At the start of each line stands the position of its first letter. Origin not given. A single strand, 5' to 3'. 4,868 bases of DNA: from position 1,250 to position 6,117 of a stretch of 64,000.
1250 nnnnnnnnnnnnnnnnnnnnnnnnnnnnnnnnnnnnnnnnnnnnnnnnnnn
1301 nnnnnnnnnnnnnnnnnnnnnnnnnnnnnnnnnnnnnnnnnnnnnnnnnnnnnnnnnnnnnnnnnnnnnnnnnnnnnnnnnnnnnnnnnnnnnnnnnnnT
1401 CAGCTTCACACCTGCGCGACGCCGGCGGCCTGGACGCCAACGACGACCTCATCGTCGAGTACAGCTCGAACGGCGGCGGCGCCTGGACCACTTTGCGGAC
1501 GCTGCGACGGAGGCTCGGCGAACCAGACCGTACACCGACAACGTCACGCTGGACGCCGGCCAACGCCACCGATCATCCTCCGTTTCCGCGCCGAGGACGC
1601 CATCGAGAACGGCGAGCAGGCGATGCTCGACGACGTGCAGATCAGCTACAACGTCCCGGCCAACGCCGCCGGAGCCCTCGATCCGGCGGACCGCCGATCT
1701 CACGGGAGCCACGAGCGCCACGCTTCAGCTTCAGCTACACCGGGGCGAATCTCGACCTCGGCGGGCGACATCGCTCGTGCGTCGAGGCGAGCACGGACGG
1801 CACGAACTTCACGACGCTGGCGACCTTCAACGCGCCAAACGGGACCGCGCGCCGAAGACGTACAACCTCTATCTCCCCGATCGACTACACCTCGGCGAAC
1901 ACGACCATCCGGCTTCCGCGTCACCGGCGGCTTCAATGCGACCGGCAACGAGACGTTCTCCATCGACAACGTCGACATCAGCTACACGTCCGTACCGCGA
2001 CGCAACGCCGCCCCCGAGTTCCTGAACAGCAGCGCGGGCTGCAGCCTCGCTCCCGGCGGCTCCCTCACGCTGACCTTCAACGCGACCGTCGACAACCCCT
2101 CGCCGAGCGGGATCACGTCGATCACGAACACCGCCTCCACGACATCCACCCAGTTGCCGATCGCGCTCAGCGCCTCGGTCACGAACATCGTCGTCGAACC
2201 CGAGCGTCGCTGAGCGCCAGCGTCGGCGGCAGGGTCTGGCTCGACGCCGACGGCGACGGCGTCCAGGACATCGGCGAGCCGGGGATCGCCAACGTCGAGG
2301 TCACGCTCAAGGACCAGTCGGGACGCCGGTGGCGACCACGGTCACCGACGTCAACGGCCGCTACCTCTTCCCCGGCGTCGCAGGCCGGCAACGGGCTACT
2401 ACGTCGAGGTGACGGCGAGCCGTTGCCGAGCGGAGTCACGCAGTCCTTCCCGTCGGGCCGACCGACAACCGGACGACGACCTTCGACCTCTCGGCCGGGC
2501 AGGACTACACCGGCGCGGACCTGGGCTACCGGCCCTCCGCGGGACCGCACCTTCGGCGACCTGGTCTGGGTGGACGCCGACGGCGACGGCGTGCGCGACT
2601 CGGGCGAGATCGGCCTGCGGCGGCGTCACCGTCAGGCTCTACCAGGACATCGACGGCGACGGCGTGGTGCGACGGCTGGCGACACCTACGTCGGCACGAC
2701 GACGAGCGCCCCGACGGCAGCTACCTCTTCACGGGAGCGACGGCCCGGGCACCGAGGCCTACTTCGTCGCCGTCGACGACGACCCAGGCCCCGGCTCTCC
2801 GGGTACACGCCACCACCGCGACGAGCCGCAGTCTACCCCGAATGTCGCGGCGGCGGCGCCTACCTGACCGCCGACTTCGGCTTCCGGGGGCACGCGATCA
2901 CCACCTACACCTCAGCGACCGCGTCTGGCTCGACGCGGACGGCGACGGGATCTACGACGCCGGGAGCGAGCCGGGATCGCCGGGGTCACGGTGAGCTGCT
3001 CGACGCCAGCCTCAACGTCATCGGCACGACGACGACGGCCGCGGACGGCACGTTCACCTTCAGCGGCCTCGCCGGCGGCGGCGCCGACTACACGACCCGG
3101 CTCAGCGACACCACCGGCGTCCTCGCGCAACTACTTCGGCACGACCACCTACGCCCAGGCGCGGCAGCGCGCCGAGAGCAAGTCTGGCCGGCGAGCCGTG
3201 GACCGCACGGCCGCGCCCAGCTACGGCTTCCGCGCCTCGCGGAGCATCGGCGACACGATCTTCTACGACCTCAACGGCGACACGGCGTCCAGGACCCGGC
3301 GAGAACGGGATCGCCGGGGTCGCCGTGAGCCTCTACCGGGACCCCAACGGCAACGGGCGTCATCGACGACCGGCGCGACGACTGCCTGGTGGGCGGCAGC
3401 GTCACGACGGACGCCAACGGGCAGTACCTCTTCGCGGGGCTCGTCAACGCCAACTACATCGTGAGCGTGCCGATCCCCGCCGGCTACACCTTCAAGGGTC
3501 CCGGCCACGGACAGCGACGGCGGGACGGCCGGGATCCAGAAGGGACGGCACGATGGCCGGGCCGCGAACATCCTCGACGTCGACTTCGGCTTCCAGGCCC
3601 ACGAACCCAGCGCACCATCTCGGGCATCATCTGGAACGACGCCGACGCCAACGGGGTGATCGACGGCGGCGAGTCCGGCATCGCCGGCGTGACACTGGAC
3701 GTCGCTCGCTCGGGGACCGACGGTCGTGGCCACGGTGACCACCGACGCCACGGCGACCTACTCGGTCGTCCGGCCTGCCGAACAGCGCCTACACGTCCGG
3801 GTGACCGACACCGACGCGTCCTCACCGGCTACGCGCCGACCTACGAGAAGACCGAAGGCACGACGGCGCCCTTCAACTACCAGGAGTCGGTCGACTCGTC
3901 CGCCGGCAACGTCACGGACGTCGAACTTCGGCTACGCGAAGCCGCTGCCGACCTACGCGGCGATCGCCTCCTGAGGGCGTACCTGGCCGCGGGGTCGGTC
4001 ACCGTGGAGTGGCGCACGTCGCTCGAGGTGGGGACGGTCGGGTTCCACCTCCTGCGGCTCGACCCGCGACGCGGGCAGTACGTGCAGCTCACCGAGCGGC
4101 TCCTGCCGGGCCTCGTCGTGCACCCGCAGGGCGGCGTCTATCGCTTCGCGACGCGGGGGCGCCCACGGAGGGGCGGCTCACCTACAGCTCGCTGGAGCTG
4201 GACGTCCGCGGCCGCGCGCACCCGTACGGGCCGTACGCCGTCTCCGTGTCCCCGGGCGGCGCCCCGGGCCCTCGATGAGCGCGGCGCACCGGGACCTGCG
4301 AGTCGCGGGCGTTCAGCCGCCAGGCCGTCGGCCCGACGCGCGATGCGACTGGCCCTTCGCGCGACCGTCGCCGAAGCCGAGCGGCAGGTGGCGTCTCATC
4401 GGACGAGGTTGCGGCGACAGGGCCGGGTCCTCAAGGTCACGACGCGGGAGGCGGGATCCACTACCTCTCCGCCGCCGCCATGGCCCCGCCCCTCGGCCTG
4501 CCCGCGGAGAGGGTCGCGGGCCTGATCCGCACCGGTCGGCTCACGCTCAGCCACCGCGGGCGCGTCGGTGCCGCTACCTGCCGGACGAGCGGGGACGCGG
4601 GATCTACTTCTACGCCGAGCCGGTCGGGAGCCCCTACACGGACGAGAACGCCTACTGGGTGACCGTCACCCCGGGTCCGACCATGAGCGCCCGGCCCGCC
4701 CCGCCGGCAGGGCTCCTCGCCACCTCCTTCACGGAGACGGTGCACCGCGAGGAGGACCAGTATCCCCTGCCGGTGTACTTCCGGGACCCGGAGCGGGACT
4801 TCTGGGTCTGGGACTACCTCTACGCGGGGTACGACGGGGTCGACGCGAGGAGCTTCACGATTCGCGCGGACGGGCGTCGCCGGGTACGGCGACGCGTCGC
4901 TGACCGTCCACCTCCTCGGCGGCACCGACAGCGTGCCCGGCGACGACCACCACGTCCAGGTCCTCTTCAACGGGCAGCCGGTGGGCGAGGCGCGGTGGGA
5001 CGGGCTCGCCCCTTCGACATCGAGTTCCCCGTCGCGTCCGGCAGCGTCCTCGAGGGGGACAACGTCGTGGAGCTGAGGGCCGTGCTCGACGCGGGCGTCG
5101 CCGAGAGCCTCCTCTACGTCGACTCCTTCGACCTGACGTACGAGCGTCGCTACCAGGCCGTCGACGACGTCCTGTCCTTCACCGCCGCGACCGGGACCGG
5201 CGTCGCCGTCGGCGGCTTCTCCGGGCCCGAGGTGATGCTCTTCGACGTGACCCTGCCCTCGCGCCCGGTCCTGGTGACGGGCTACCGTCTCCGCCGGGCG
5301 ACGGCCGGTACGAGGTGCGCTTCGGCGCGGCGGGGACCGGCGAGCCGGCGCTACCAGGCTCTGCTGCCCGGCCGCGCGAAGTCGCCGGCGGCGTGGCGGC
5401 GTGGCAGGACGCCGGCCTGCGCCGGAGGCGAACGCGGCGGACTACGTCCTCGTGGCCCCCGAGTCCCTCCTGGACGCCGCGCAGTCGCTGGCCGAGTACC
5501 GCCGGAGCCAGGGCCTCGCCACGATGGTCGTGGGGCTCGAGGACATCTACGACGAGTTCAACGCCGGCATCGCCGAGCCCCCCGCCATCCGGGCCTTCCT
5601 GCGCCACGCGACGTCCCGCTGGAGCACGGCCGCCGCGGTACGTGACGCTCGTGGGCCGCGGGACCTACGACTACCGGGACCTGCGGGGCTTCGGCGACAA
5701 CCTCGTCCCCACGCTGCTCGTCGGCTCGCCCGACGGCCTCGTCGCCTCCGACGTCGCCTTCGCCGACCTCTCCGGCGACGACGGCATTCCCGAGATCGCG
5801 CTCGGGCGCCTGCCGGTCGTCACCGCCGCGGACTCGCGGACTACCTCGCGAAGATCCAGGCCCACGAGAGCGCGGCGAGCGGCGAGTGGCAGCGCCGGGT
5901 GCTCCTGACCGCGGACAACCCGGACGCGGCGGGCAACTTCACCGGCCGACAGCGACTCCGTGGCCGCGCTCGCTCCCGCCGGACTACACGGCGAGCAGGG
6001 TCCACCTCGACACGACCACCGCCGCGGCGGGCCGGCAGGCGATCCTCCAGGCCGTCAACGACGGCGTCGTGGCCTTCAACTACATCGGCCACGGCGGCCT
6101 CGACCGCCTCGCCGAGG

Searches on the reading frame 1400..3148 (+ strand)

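Call 91: search_protein_families(library=pfam, max_evalue=0.0001, proteins=[window:1400-3148:+])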
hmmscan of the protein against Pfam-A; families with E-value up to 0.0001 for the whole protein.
window:1400-3148:+ (583 aa): 1 family
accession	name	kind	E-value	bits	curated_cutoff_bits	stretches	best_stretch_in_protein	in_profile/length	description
PF17210.9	SdrD_B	-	2.1e-18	67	29.7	1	273-310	1-38/112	SdrD B-like domain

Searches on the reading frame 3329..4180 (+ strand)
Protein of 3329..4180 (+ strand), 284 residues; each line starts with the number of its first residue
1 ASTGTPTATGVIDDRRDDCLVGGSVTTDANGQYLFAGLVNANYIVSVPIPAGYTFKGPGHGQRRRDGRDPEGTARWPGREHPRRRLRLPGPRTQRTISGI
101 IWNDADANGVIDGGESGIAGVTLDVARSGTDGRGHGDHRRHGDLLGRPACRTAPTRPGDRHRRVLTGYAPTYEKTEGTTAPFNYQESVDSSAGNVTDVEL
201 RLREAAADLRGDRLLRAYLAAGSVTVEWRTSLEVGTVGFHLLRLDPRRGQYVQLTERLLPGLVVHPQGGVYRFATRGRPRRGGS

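Call 91: search_protein_families(library=pfam, max_evalue=0.0001, proteins=[window:3329-4180:+])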
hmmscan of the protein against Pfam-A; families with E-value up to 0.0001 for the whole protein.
window:3329-4180:+ (284 aa): 1 family
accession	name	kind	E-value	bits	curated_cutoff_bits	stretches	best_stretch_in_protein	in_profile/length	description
PF17210.9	SdrD_B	-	3.3e-14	53.5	29.7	2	20-65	38-82/112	SdrD B-like domain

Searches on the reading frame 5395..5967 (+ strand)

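Call 91: search_protein_families(library=pfam, max_evalue=0.0001, proteins=[window:5395-5967:+])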
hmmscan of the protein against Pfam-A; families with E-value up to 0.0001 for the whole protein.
window:5395-5967:+ (191 aa): 1 family
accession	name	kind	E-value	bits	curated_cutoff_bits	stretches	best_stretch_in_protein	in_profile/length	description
PF01364.23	Peptidase_C25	-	1.7e-21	77.4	23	1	17-80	1-64/374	Peptidase family C25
